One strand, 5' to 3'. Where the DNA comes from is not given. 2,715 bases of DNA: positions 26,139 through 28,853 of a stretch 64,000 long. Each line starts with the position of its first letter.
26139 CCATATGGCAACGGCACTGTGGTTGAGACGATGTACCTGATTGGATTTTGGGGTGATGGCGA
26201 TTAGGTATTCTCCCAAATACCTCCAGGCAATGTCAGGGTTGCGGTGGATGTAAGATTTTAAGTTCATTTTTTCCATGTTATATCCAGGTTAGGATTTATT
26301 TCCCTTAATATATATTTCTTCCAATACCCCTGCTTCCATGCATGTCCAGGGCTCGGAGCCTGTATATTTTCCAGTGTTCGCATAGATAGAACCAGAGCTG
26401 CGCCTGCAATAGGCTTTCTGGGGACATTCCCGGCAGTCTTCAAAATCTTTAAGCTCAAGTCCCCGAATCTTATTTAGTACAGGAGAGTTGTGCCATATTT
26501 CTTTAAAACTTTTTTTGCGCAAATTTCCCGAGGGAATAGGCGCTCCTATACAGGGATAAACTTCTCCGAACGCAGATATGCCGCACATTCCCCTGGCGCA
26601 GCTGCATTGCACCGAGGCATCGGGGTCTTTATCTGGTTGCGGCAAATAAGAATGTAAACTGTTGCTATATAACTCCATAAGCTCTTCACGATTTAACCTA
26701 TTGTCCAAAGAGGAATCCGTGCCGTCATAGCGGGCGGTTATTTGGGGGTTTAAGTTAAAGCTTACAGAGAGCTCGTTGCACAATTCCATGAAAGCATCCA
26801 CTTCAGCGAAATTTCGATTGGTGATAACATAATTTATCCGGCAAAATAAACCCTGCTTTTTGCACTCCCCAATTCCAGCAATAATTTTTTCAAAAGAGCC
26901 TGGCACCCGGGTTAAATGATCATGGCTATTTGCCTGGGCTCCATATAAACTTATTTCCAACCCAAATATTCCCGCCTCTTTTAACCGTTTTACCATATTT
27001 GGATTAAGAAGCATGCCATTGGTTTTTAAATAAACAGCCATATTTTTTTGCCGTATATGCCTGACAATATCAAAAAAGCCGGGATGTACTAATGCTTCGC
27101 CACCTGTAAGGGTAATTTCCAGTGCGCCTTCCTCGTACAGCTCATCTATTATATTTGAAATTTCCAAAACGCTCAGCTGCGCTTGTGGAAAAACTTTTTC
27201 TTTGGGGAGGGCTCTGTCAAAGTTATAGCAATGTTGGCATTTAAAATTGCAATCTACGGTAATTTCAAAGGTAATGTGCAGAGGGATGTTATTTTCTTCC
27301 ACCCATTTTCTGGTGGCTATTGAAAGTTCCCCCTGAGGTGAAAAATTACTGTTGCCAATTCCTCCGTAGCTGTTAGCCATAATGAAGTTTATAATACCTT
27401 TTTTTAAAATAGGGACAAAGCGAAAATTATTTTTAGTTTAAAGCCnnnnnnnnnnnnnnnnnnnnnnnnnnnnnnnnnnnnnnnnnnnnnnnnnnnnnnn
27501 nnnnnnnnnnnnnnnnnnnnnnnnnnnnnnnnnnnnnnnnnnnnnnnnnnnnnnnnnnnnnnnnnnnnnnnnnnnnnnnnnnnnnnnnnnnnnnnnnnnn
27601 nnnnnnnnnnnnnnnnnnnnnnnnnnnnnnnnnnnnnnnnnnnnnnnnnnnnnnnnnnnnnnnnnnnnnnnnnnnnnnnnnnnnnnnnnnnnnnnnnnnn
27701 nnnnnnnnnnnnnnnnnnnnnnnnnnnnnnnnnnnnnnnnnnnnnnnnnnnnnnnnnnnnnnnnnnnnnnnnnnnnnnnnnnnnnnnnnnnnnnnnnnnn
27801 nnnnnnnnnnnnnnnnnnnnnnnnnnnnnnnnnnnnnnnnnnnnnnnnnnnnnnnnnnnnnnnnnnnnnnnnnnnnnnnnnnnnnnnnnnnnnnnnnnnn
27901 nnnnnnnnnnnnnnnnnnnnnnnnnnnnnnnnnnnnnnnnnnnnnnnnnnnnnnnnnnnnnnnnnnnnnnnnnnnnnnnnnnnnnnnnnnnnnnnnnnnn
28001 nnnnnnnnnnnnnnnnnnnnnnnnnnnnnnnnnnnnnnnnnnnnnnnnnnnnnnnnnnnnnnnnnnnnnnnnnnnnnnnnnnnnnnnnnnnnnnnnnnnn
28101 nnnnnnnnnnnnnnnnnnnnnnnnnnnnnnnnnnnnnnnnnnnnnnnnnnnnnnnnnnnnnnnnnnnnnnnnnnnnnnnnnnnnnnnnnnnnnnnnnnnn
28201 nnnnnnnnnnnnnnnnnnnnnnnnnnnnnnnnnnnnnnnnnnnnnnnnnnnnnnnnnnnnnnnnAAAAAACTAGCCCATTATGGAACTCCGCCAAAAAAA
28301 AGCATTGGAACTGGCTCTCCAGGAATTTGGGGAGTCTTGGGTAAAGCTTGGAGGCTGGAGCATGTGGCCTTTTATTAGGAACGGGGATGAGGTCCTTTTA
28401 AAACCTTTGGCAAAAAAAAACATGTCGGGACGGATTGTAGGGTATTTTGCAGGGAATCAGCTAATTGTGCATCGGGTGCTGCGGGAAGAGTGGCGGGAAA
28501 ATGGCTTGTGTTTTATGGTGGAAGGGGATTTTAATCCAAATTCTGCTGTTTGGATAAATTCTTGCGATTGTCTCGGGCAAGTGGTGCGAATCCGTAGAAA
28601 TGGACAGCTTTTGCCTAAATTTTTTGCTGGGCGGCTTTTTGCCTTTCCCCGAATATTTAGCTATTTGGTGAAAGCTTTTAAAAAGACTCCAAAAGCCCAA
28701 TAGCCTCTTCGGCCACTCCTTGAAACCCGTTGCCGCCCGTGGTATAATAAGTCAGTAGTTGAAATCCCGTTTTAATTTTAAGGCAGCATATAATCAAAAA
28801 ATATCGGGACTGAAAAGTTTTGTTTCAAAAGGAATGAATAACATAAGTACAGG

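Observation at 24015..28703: Divergent peptide-maturation (RiPP-like) cluster: two radical-SAM/SPASM enzymes flanking a PqqD-like RRE, plus methyltransferase, HprK-related kinase and S24/S26-like peptidase, with no precursor gene adjacent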

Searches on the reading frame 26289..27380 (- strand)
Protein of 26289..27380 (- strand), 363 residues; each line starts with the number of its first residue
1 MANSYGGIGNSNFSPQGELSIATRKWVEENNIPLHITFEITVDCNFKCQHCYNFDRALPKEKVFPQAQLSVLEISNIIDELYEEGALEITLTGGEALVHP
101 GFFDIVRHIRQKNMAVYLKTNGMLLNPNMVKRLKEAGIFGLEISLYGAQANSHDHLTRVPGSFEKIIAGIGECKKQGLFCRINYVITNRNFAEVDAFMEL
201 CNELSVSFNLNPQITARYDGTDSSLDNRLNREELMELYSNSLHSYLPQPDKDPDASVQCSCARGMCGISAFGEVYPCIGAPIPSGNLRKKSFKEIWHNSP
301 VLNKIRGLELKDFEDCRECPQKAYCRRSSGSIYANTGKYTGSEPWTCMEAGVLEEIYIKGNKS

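Call 3: search_protein_families(library=ncbifam, proteins=[window:26289-27380:-], max_evalue=0.01)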
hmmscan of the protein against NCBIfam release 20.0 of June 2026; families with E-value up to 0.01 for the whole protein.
window:26289-27380:- (363 aa): 85 families (the best 25 are shown)
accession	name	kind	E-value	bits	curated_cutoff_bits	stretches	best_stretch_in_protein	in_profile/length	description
TIGR04545.1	rSAM_ahbD_hemeb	equivalog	5.7e-50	170.7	500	2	36-205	2-166/339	heme b synthase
TIGR04053.2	TIGR04053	equivalog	9.6e-39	133.6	395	2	30-207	4-179/366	TIGR04053 family radical SAM/SPASM domain-containing protein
TIGR04055.1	rSAM_NirJ2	equivalog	5.7e-38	131.2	500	2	36-204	2-164/326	putative heme d1 biosynthesis radical SAM protein NirJ2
TIGR03962.1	mycofact_rSAM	equivalog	3.1e-32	112.1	265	1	31-338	9-322/339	mycofactocin radical SAM maturase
TIGR04251.1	SCM_rSAM_ScmF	equivalog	1.5e-31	110.1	400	1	36-219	6-189/353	SynChlorMet cassette radical SAM/SPASM protein ScmF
TIGR04303.1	GeoRSP_rSAM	equivalog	4.9e-30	105.2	400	1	32-344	3-322/325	GeoRSP system radical SAM/SPASM protein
NF045574.1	sacti_mat_StsB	exception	8.9e-30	103.9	625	1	36-326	98-392/466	StsB family radical SAM/SPASM domain sactipeptide maturase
TIGR04051.1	rSAM_NirJ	equivalog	1.4e-29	103.2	515.45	1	38-206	6-168/354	heme d1 biosynthesis radical SAM protein NirJ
NF050035.1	rSAM_WgK_link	exception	1.8e-29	102.9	650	2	31-208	6-178/367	radical SAM/SPASM peptide maturase WgkB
TIGR04340.1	rSAM_ACGX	hypoth_equivalog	3.1e-28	99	400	2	37-229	6-193/341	radical SAM/SPASM domain protein, ACGX system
TIGR03913.1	rad_SAM_trio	equivalog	4.1e-28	98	591.75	1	31-208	16-186/477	GDL motif peptide-associated radical SAM/SPASM maturase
TIGR02666.1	moaA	equivalog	9.5e-28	97.1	284.05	1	40-252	16-230/336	GTP 3',8-cyclase MoaA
TIGR04054.1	rSAM_NirJ1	equivalog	1.9e-27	95.9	650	1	36-205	38-201/387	putative heme d1 biosynthesis radical SAM protein NirJ1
TIGR04347.1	pseudo_SAM_Halo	equivalog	3.3e-27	95.8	525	2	35-204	39-202/390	TIGR04347 family pseudo-SAM/SPASM protein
TIGR02109.1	PQQ_syn_pqqE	equivalog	5.6e-27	94.6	381.35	1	30-323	3-306/358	pyrroloquinoline quinone biosynthesis protein PqqE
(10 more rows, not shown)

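Call 4: search_protein_families(library=pfam, proteins=[window:26289-27380:-], max_evalue=0.01)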
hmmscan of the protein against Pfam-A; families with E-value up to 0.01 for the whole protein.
window:26289-27380:- (363 aa): 3 families
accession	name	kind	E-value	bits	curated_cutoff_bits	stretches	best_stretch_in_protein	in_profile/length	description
PF04055.27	Radical_SAM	-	3.5e-23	83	29.5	1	39-200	2-165/166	Radical SAM superfamily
PF13186.11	SPASM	-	1.2e-10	41.9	21.5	1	259-320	1-67/67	Iron-sulfur cluster-binding domain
PF13353.11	Fer4_12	-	2.4e-06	28.3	22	1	43-125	14-94/137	4Fe-4S single cluster domain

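Call 70: find_related_loci(query=A4, collection=metagenome_contigs, flank=10000)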
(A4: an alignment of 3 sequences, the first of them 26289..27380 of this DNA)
Query A4 (363 aa) in metagenome_contigs; peptide patterns used: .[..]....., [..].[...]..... (x = any residue, [..] = any of these).
299 stretches matched a pattern; 201 encode a relative of the query (tblastn E <= 1e-3); the best 80 are kept; 80 distinct loci.
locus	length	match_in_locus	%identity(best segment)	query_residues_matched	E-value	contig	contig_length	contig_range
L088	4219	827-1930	47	7-357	4e-119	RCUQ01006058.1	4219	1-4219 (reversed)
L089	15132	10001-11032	47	16-357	2e-108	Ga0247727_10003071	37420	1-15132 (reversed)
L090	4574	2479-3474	48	24-355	5e-107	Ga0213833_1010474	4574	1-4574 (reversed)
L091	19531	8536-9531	45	29-360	3e-98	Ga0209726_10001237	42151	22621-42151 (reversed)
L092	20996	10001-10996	45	29-360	3e-98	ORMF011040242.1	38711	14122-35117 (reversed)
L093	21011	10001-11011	46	25-357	2e-98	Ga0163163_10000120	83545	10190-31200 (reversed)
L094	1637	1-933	46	47-357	3e-101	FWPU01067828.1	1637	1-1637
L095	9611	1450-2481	39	16-356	1e-86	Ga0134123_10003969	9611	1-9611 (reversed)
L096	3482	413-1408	40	23-350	3e-86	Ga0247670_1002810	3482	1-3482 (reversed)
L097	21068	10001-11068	39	10-356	1e-84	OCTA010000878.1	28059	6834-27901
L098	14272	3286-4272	39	22-350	2e-84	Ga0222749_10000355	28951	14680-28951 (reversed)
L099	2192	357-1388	38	23-356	1e-86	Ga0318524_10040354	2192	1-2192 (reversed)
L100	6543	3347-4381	38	13-356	5e-83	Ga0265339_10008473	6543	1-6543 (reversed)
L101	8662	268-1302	38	13-357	9e-83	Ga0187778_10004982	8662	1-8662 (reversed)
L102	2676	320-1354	39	21-356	1e-84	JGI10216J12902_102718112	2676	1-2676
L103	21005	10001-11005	40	29-356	2e-82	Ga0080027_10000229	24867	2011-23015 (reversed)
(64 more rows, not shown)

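Call 87: search_protein_families(library=ncbifam, proteins=[L103:9911-11035:+], max_evalue=0.00001)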
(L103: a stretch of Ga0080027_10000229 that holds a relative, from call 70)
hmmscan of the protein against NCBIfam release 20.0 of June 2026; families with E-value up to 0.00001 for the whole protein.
L103:9911-11035:+ (374 aa): 37 families (the best 25 are shown)
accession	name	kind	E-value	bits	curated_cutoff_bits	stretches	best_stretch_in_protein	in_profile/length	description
TIGR04545.1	rSAM_ahbD_hemeb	equivalog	2.6e-36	125.8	500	2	38-213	2-166/339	heme b synthase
TIGR04055.1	rSAM_NirJ2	equivalog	7.4e-33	114.4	500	2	38-211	2-163/326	putative heme d1 biosynthesis radical SAM protein NirJ2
TIGR04053.2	TIGR04053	equivalog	4.3e-30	105.2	395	2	35-209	7-173/366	TIGR04053 family radical SAM/SPASM domain-containing protein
TIGR03962.1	mycofact_rSAM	equivalog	6.7e-30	104.4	265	1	33-334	9-309/339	mycofactocin radical SAM maturase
TIGR04051.1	rSAM_NirJ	equivalog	5.6e-27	94.6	515.45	1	40-213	6-167/354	heme d1 biosynthesis radical SAM protein NirJ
NF045574.1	sacti_mat_StsB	exception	1.4e-25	90.1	625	1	42-335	102-392/466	StsB family radical SAM/SPASM domain sactipeptide maturase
TIGR04250.1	SCM_rSAM_ScmE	equivalog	7.3e-24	84.3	400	1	35-215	2-172/358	SynChlorMet cassette radical SAM/SPASM protein ScmE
NF050035.1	rSAM_WgK_link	exception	3.3e-23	82.3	650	2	34-232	7-194/367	radical SAM/SPASM peptide maturase WgkB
NF012164.0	AlbA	equivalog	3.6e-20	71.8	850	1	28-335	105-409/442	subtilosin maturase AlbA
TIGR04546.1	rSAM_ahbC_deAc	equivalog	6.4e-20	71.3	650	1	38-215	41-206/390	12,18-didecarboxysiroheme deacetylase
TIGR04251.1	SCM_rSAM_ScmF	equivalog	1e-19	71.1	400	1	40-211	8-171/353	SynChlorMet cassette radical SAM/SPASM protein ScmF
TIGR04303.1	GeoRSP_rSAM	equivalog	1.4e-19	70.8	400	1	35-211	4-166/325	GeoRSP system radical SAM/SPASM protein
TIGR02109.1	PQQ_syn_pqqE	equivalog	1.4e-19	70.3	381.35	1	34-209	5-169/358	pyrroloquinoline quinone biosynthesis protein PqqE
TIGR04340.1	rSAM_ACGX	hypoth_equivalog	4.9e-18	65.5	400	2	40-208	7-168/341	radical SAM/SPASM domain protein, ACGX system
TIGR03913.1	rad_SAM_trio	equivalog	1.7e-16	59.7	591.75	1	25-191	8-161/477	GDL motif peptide-associated radical SAM/SPASM maturase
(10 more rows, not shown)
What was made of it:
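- On SynChlorMet (SCM) cassette: Relatives in other phyla are also below cutoff (call 87).
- All such hits are 3-5 fold below the curated cutoffs (calls 3, 87).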

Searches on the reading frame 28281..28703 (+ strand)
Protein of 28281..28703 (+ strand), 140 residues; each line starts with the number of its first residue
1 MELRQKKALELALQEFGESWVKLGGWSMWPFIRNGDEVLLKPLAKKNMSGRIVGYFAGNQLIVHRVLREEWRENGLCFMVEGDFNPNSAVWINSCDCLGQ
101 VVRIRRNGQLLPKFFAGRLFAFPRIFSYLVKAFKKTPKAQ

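Call 3: search_protein_families(library=ncbifam, proteins=[window:28281-28703:+], max_evalue=0.01)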
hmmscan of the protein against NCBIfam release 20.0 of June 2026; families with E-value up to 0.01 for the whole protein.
window:28281-28703:+ (140 aa): 2 families
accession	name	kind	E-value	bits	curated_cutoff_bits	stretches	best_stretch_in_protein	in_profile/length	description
TIGR02228.1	sigpep_I_arch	equivalog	3.6e-08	33.4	51.85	1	23-104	36-121/158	signal peptidase I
TIGR02754.1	sod_Ni_protease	equivalog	0.0023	18.4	63.25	1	22-53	2-36/90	nickel-type superoxide dismutase maturation protease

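Call 4: search_protein_families(library=pfam, proteins=[window:28281-28703:+], max_evalue=0.01)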
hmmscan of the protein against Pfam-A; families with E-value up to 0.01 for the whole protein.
window:28281-28703:+ (140 aa): 0 families

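Call 6: search_protein_families(library=ncbifam, proteins=[window:28281-28703:+], max_evalue=10)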
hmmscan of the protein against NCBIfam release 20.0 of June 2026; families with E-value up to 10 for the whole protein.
window:28281-28703:+ (140 aa): 2 families
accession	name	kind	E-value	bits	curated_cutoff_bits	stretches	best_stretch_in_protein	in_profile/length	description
TIGR02228.1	sigpep_I_arch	equivalog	3.6e-08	33.4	51.85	1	23-104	36-121/158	signal peptidase I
TIGR02754.1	sod_Ni_protease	equivalog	0.0023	18.4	63.25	1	22-53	2-36/90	nickel-type superoxide dismutase maturation protease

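Call 64: find_homologous_proteins(query=window:28281-28703:+, max_evalue=0.001)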
Query window:28281-28703:+ (140 aa): 1 proteins with E <= 0.001 among 12 candidates.
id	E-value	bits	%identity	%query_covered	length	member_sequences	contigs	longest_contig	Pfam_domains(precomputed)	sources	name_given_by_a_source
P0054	6.9e-91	319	100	100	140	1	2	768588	-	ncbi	-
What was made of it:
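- Tried and rejected: It returned only the query itself (call 64).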

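Call 67: search_solved_structures(query=A3, max_evalue=1, show_alignments=2)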
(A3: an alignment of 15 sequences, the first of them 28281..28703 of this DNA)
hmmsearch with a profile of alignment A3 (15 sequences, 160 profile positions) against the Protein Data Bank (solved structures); distinct sequences matched with E-value up to 1: 24.
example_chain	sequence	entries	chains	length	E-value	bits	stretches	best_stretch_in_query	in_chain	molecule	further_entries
7p2p_A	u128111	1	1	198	5.4e-11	45.2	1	31-112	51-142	Signal peptidase complex catalytic subunit SEC11A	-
7p2q_A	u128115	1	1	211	7.5e-11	44.8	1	31-113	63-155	Signal peptidase complex catalytic subunit SEC11C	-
9rjb_A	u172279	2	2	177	4.9e-10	42.1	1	33-112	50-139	Signal peptidase complex catalytic subunit SEC11A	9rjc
4nv4_A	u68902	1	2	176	0.0013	21.2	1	33-112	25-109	Signal peptidase I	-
8gms_A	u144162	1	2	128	0.0016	20.9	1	28-80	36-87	LexA repressor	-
1jhf_A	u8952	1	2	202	0.0019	20.7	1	28-80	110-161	LEXA REPRESSOR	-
7b5g_A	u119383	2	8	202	0.0019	20.7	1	28-80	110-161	LexA repressor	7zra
7ocj_A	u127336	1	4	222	0.0023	20.4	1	28-80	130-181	LexA repressor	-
4wvh_A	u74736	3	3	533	0.0026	20.2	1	32-96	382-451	Maltose-binding periplasmic protein,Signal peptidase IB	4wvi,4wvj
1jhe_A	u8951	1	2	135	0.0028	20.2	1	28-80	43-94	LEXA REPRESSOR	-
3jso_A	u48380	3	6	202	0.0031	20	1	28-80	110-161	LexA repressor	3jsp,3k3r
8trg_I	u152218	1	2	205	0.0032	20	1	28-80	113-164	LexA repressor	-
4me8_A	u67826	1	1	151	0.0078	18.7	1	33-80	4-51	Signal peptidase I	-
3k2z_A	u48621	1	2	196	0.0087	18.6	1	28-72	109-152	LexA repressor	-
1jhc_A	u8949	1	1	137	0.017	17.6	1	28-80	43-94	LEXA REPRESSOR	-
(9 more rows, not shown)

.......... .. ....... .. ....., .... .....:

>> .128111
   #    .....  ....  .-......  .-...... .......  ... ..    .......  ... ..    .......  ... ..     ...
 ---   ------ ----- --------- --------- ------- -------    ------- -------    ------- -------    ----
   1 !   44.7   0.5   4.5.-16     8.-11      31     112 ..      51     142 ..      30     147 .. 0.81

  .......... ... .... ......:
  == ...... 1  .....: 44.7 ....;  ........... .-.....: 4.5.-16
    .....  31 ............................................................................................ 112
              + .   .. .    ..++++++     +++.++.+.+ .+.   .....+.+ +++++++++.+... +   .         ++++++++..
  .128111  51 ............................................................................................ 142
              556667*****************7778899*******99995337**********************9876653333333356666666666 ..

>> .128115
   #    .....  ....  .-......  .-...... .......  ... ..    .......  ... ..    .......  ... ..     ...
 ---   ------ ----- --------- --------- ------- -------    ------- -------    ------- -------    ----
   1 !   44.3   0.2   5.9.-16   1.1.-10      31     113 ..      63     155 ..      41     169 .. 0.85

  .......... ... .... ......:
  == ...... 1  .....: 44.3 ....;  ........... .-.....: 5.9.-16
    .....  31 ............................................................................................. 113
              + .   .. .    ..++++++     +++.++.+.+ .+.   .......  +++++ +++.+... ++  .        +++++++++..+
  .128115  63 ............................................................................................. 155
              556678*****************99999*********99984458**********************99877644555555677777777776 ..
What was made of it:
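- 28281..28703 (+): Sec11-like (S26B-type) serine peptidase without an N-terminal membrane anchor; predicted leader peptidase. The profile hits SEC11A/C at 5e-11 (call 67).
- On Signal peptidase S26B (Sec11 / archaeal SPase I): SEC11A/C at E=5e-11 (call 67).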

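Call 98: predict_structure(protein=window:28281-28703:+)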
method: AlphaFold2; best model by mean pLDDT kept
length: 140 residues; sequences in the alignment: 1
mean_pLDDT: 34.4   pTM: 0.24
mean pLDDT of the five models: 34.4, 34.4, 34.1, 34.1, 32.5
residues with pLDDT >= 90: 0; 70-90: 0; 50-70: 0; < 50: 140
segments of 3 or more residues with pLDDT < 50: 1-140
pLDDT, mean of each block of 10 residues (from residue 1): 40 41 32 37 32 38 36 32 34 31 37 33 30 30
secondary structure, 60 per line:
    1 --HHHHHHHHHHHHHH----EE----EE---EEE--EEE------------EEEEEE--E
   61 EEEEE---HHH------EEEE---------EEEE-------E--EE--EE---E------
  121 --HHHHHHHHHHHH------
elements in order: H3-16 E32-34 E37-39 E52-57 E60-65 E78-81 E91-94 H123-134
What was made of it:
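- Tried and rejected: Single-sequence AlphaFold model of the peptidase. pLDDT was 34, so the model was unusable and discarded (call 98).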
